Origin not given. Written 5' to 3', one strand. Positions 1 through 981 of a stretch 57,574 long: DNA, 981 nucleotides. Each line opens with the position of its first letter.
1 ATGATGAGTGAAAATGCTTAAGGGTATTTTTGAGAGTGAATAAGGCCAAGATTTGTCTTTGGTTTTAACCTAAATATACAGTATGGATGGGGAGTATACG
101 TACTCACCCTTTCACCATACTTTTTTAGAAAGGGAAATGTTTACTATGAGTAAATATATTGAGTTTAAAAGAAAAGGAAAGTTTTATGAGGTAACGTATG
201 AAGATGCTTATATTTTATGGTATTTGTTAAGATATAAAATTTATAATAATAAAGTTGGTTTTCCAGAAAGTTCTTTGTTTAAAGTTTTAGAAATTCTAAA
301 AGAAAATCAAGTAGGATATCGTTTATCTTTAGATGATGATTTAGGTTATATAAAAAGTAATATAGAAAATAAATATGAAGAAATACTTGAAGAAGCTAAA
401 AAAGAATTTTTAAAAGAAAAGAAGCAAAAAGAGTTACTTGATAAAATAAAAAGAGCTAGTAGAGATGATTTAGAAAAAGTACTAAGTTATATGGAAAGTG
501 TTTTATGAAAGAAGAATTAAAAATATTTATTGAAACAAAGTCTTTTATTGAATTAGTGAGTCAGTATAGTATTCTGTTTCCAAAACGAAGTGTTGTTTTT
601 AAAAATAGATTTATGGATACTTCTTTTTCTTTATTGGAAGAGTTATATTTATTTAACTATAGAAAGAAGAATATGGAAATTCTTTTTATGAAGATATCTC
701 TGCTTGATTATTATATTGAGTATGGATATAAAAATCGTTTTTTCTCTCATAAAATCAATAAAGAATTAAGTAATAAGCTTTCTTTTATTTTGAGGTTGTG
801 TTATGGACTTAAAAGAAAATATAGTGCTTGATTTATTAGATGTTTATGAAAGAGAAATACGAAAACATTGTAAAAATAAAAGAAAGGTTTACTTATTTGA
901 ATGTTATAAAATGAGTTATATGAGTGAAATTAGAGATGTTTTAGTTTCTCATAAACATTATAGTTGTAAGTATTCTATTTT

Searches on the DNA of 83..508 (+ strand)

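Call 42: search_rna_families(sources=[L001, L023, L079, L074], threshold=evalue, max_evalue=1)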
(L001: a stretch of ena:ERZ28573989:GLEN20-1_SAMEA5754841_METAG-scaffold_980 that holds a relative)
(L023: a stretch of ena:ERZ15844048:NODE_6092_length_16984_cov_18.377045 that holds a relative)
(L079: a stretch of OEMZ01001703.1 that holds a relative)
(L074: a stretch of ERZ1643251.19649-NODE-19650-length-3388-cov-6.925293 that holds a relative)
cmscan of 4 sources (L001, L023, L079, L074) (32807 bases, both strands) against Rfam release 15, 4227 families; matches with E-value up to 1: 1.
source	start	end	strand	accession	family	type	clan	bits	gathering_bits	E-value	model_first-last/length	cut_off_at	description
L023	6348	6392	+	RF00032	Histone3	Cis-reg;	-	20.8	34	0.21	1-46/46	no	Histone 3' UTR stem-loop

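Call 46: build_rna_model(alignment_id=A3)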
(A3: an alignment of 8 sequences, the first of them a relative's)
Model R1 built from alignment A3 (8 sequences, 139 columns); structure: RNAalifold consensus.
model positions 116; base pairs 19; branch points 1; effective number of sequences 4.31; information 0.59 bits per position. Calibrated on 0.2 Mb of random sequence (short: E-values are rough).
structure used (alignment columns):
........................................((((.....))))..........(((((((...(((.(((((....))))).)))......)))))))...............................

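Call 47: search_with_rna_model(model_id=R1, source=window, filters=off, max_evalue=10, show_alignments=3)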
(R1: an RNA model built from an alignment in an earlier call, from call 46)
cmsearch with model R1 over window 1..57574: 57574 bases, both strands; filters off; matches with E-value up to 10: 22.
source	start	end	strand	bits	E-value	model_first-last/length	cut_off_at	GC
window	24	137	+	100.4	7.1e-16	1-116/116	no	0.35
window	5076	5170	+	19.7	0.31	1-116/116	no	0.27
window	25037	25172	+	18.2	0.56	1-116/116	no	0.35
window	32990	33071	+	18.2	0.57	1-116/116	no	0.28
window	2714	2768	+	16.4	1.2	1-116/116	no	0.2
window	47335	47439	+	16.1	1.4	1-116/116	no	0.31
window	294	353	+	15.4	1.9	1-116/116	no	0.23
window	17625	17737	+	15.4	1.9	1-116/116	no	0.29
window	4670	4760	+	14.8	2.4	1-116/116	no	0.22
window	47997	48088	-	14.7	2.5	1-116/116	no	0.29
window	49836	49907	+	14.6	2.6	1-116/116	no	0.25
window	22286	22396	+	14.6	2.6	1-116/116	no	0.23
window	572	649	-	14.2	3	1-116/116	no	0.24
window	33507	33605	+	13.8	3.6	1-116/116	no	0.25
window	63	166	-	13.7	3.7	1-116/116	no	0.31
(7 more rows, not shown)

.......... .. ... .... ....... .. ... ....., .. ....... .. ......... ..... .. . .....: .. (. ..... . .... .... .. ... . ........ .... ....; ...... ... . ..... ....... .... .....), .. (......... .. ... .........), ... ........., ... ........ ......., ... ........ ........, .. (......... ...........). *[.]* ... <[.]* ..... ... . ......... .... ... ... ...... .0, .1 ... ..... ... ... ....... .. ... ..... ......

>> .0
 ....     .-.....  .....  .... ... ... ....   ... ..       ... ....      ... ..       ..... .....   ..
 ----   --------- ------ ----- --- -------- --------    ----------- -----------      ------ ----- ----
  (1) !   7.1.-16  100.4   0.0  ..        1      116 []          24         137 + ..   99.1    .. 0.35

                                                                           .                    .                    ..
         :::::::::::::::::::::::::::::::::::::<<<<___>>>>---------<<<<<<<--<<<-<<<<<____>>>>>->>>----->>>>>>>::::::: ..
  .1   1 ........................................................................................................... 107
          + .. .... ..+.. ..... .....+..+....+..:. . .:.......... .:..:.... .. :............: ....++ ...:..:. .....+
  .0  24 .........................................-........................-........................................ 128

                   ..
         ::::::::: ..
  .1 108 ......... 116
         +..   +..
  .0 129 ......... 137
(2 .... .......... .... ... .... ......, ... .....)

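Call 48: search_with_rna_model(model_id=R1, sources=[L023, L069, L070, L071, L072, L073, L074, L075, L076, L077, L078, L079, L080, L081, L082, L083, L084, L085, L086, L087, L088, L089, L090, L091, L092, L093, L094, L095, L096, L097, L098, L099, L100, L101, L102, L103, L104, L105, L106, L107, L108, L109, L110, L111, L112, L113, L114, L115, L116, L117, L118, L119, L120, L121, L122, L123, L124, L125, L126, L127, L128, L129, L130, L131, L132, L133, L134, L135, L136, L137, L138, L139, L140, L141, L142, L143, L144, L145, L146, L147, L148], max_evalue=1, make_alignment=true)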
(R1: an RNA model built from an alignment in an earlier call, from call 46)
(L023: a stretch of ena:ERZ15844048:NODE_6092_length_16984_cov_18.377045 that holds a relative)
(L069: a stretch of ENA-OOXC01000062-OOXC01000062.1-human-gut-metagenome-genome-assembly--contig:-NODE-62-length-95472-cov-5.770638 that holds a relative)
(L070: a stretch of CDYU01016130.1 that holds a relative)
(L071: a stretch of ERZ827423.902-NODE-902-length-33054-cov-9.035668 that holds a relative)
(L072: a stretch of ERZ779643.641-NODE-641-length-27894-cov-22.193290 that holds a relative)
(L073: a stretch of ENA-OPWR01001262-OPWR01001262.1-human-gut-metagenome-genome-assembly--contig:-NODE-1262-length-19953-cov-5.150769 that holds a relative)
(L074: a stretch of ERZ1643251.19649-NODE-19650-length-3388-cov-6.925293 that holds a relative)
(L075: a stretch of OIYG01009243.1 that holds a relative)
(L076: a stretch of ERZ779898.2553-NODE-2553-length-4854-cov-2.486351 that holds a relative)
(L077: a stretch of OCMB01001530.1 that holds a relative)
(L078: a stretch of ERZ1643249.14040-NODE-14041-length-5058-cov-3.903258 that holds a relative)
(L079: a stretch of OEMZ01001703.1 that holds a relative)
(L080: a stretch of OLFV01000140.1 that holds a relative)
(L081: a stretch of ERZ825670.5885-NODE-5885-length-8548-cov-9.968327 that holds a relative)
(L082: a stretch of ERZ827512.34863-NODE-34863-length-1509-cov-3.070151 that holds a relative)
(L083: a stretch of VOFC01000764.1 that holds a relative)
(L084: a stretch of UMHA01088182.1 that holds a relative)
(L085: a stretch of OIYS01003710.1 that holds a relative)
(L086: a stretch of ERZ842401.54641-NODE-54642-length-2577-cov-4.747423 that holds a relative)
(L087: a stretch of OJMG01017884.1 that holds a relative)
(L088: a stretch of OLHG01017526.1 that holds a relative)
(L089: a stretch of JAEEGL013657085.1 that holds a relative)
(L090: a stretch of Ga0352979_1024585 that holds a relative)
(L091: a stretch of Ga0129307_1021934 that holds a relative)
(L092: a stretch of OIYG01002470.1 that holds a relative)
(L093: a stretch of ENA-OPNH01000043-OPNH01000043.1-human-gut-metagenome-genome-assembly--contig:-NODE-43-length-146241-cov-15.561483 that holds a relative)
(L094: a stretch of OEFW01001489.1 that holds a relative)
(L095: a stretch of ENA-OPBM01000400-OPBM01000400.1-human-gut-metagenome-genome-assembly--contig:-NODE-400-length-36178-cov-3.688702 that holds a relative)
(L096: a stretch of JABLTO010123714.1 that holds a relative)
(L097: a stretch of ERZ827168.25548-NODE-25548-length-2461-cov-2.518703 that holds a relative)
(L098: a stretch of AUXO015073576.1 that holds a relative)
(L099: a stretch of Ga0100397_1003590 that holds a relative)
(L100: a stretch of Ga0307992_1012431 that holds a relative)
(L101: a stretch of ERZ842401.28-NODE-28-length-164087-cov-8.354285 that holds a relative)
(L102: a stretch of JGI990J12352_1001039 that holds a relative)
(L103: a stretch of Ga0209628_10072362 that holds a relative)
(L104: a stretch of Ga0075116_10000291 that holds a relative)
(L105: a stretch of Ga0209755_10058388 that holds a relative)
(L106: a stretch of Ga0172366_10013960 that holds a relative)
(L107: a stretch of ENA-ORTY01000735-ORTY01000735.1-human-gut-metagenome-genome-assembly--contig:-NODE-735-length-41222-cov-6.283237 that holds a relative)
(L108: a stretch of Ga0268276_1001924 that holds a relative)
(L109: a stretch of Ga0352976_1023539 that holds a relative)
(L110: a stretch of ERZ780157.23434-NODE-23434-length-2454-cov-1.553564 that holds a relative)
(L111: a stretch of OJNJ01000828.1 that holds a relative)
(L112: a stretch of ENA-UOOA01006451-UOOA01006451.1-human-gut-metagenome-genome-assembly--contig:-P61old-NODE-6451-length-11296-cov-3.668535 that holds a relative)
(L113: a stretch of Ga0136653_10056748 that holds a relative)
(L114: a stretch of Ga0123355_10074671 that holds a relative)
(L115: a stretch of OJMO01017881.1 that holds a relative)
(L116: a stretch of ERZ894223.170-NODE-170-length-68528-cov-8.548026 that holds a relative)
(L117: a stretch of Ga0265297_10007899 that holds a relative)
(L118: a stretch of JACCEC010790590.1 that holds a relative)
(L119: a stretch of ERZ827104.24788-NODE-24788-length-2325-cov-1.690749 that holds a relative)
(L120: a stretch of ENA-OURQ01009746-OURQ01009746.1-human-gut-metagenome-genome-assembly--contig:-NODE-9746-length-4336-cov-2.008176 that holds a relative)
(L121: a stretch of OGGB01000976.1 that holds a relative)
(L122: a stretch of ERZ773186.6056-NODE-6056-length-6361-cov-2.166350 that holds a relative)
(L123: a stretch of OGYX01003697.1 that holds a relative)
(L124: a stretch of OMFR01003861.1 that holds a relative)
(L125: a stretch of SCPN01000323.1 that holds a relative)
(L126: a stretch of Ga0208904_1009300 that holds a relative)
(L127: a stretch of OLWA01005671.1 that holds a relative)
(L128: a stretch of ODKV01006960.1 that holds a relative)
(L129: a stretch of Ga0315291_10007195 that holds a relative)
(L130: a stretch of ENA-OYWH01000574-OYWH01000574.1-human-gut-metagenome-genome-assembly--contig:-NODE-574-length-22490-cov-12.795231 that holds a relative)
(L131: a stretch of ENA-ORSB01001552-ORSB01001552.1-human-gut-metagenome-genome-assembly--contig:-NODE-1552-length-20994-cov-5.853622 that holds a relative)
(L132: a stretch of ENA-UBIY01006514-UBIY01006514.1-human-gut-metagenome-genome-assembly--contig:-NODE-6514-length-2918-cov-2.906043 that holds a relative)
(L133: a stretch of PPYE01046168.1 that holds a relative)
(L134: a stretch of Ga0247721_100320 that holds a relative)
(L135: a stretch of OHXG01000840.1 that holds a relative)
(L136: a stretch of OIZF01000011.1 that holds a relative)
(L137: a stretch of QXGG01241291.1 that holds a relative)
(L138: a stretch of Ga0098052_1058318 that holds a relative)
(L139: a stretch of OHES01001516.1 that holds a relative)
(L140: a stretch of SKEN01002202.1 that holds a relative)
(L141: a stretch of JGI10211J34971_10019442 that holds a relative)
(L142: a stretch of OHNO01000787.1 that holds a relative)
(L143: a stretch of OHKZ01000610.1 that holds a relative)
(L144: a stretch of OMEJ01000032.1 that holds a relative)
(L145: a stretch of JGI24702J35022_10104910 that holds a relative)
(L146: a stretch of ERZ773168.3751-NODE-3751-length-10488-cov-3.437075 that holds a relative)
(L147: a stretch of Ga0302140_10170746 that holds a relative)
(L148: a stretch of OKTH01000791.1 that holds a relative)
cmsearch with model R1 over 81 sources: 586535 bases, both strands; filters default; matches with E-value up to 1: 18.
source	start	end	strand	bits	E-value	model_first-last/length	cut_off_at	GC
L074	2620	2733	+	102.6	2.8e-15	1-116/116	no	0.32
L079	1845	1963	+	101.4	4.6e-15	1-116/116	no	0.34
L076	4028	4142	+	95.5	5.5e-14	1-116/116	no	0.29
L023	1552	1666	+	95.4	5.7e-14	1-116/116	no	0.32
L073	5668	5785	+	91.3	3.2e-13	1-116/116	no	0.28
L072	7194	7310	+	89.4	7.2e-13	1-116/116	no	0.3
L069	3881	3997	+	89.3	7.5e-13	1-116/116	no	0.29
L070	5390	5507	+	85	4.5e-12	1-116/116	no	0.28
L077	220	337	+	84.9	4.6e-12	1-116/116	no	0.41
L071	829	946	+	81.3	2.1e-11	1-116/116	no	0.24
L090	2059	2175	+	78.1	7.8e-11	1-116/116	no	0.43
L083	5105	5223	+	63.1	4.1e-08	1-116/116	no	0.36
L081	30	149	+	61.8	7.1e-08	1-116/116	no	0.43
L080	296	415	+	51.7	4.8e-06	1-116/116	no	0.27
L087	1899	1988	+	39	0.00097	1-116/116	no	0.28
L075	1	77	+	32.1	0.017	41-116/116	5'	0.32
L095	4429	4539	+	29.2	0.058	1-116/116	no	0.26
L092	5054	5166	+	26.8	0.16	1-116/116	no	0.33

Alignment A4: 18 matches aligned to the model, 131 columns, each read 5' to 3' on its own strand. Consensus structure (alignment columns), stored with it:
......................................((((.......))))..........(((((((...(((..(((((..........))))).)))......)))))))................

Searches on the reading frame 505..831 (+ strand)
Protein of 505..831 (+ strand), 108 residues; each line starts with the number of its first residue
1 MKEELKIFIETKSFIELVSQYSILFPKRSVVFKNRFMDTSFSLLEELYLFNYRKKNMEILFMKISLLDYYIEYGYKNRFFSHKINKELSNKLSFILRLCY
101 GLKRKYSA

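Call 7: search_protein_families(library=pfam, proteins=[window:505-831:+], max_evalue=0.01)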
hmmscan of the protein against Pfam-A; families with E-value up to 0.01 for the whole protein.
window:505-831:+ (108 aa): 0 families

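Call 26: search_protein_families(library=ncbifam, proteins=[window:505-831:+], max_evalue=0.01)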
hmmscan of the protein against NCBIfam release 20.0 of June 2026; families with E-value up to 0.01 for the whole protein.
window:505-831:+ (108 aa): 1 family
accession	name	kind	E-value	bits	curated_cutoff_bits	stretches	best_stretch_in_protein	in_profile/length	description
NF033474.1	DivGenRetAVD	equivalog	0.00092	19.5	80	1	6-93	2-93/104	diversity-generating retroelement protein Avd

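Call 78: search_protein_families(library=pfam, proteins=[window:505-831:+], max_evalue=5)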
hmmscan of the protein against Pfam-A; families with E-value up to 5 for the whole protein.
window:505-831:+ (108 aa): 1 family
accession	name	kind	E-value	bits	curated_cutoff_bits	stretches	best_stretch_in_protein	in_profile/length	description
PF13873.12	Myb_DNA-bind_5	-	0.063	13.7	21.7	1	40-107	4-66/78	Myb/SANT-like DNA-binding domain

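Call 105: predict_structure(protein=window:505-831:+)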
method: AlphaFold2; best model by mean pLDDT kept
length: 108 residues; sequences in the alignment: 1
mean_pLDDT: 89.5   pTM: 0.83
mean pLDDT of the five models: 89.5, 87.7, 86.5, 83.1, 81.7
residues with pLDDT >= 90: 72; 70-90: 30; 50-70: 6; < 50: 0
segments of 3 or more residues with pLDDT < 50: none
pLDDT, mean of each block of 10 residues (from residue 1): 87 95 80 94 90 77 96 93 95 96 79
secondary structure, 60 per line:
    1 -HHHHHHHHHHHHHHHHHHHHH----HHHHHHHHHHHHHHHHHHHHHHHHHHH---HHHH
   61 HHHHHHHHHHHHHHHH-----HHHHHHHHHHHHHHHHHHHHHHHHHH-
elements in order: H2-22 H27-53 H57-76 H82-107

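Call 109: fold_search(model_id=the predicted structure, library=pdb)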
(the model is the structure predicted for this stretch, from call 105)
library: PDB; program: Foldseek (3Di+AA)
matches with E <= 10: 479; with E <= 0.001: 0
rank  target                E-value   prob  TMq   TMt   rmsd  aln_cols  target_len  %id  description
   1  2gsc_A                1.5e-03  1.00  0.88  0.84   1.4       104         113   10  Crystal Structure of the Conserved Hypothetical Cytosolic Protein Xcc0516 from Xanthomonas campestris (released 2006-10-03)
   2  2gsc_B                3.1e-03  1.00  0.84  0.78   1.7       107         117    9  Crystal Structure of the Conserved Hypothetical Cytosolic Protein Xcc0516 from Xanthomonas campestris (released 2006-10-03)
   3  2gsc_C                4.6e-03  1.00  0.88  0.86   2.1       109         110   10  Crystal Structure of the Conserved Hypothetical Cytosolic Protein Xcc0516 from Xanthomonas campestris (released 2006-10-03)
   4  2gsc_E                4.6e-03  1.00  0.82  0.79   1.7       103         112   10  Crystal Structure of the Conserved Hypothetical Cytosolic Protein Xcc0516 from Xanthomonas campestris (released 2006-10-03)
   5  8ub7_B                5.2e-03  1.00  0.91  0.81   1.8       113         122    8  Diversity-generating retroelement (DGR) ribonucleoprotein reverse transcriptase - Active state (N-occupied) (released 2024-10-23)
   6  8ub7_E                5.8e-03  1.00  0.85  0.84   1.9       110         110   10  Diversity-generating retroelement (DGR) ribonucleoprotein reverse transcriptase - Active state (N-occupied) (released 2024-10-23)
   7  2gsc_D                6.1e-03  1.00  0.87  0.82   2.4       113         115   11  Crystal Structure of the Conserved Hypothetical Cytosolic Protein Xcc0516 from Xanthomonas campestris (released 2006-10-03)
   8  8ub7_C                7.3e-03  1.00  0.83  0.81   1.9       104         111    9  Diversity-generating retroelement (DGR) ribonucleoprotein reverse transcriptase - Active state (N-occupied) (released 2024-10-23)
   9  8ubb_D                1.5e-02  1.00  0.80  0.79   1.8       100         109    9  Diversity-generating retroelement (DGR) ribonucleoprotein reverse transcriptase - Active State (N-empty) 1b (released 2024-10-23)
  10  2rld_C                1.5e-02  1.00  0.79  0.74   2.4       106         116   11  CRYSTAL STRUCTURE OF A PROTEIN WITH UNKNOWN FUNCTION FROM S23 RIBOSOMAL PROTEIN FAMILY (BT_0352) FROM BACTEROIDES THET (released 2007-10-30)
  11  8ub8_C                1.5e-02  1.00  0.86  0.82   1.5       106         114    8  Diversity-generating retroelement (DGR) ribonucleoprotein reverse transcriptase - Pre-active State 1a (released 2024-10-23)
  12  2rld_B                1.5e-02  1.00  0.81  0.78   2.4       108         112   11  CRYSTAL STRUCTURE OF A PROTEIN WITH UNKNOWN FUNCTION FROM S23 RIBOSOMAL PROTEIN FAMILY (BT_0352) FROM BACTEROIDES THET (released 2007-10-30)
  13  4dwl_D                1.8e-02  1.00  0.85  0.86   1.3       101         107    8  Avd molecule from Bordetella bacteriophage DGR (released 2013-02-27)
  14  8ube_D                1.9e-02  1.00  0.87  0.85   1.6       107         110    8  Diversity-generating retroelement (DGR) ribonucleoprotein reverse transcriptase - Resting State 1a (released 2024-10-23)
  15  2rld_D                2.2e-02  1.00  0.78  0.78   2.4       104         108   12  CRYSTAL STRUCTURE OF A PROTEIN WITH UNKNOWN FUNCTION FROM S23 RIBOSOMAL PROTEIN FAMILY (BT_0352) FROM BACTEROIDES THET (released 2007-10-30)
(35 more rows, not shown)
